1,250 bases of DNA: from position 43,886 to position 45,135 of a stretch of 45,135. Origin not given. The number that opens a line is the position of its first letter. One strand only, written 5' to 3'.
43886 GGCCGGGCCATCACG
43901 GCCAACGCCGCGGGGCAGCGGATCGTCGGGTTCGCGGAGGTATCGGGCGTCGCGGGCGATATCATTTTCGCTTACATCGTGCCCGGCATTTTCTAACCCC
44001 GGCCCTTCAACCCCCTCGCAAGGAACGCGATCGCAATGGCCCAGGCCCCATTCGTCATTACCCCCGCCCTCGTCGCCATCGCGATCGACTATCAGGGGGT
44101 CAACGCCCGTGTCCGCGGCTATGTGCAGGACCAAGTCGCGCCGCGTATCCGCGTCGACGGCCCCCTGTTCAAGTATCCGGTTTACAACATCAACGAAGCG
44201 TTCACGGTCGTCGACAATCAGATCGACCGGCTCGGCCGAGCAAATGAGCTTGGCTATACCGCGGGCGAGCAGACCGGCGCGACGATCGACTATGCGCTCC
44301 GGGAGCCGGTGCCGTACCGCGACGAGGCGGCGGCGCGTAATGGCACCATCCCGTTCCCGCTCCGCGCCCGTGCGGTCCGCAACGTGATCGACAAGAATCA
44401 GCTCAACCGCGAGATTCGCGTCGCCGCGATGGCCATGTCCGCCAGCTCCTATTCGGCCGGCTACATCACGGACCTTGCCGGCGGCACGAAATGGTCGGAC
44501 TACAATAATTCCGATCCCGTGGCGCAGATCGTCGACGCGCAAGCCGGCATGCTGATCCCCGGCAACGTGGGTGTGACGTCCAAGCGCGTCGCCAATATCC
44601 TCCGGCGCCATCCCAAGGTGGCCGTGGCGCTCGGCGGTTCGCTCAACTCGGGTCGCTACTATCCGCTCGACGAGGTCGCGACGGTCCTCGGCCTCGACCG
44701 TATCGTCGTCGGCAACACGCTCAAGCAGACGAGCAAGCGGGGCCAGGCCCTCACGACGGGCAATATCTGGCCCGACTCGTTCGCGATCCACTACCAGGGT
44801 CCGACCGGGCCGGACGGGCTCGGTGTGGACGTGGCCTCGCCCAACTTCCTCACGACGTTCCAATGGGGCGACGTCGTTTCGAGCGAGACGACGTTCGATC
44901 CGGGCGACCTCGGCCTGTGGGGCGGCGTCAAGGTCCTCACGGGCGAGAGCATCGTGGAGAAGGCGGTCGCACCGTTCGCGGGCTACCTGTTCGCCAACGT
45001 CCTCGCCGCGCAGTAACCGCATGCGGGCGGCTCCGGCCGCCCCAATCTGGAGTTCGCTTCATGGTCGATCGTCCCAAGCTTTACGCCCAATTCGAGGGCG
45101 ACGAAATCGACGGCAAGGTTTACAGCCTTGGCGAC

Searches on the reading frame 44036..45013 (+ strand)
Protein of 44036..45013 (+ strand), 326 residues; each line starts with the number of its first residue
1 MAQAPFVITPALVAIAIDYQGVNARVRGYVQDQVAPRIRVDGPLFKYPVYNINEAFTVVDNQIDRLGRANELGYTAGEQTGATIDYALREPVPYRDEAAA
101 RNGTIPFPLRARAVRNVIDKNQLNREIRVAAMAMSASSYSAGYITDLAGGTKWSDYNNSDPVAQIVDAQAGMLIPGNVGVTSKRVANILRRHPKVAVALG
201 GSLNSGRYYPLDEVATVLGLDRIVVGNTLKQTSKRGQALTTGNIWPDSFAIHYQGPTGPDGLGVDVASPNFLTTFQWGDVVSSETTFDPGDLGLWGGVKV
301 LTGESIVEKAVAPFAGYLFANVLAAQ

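Call 33: search_protein_families(library=phrogs, proteins=[window:44036-45013:+], max_evalue=0.001)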
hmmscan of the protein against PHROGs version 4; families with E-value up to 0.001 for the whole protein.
window:44036-45013:+ (326 aa): 2 families
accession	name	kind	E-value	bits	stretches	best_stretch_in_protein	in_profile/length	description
phrog_1005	-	head and packaging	1e-57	196.8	1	3-323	7-314/315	major head protein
phrog_29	-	head and packaging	0.00038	20.7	1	147-218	187-259/439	major head protein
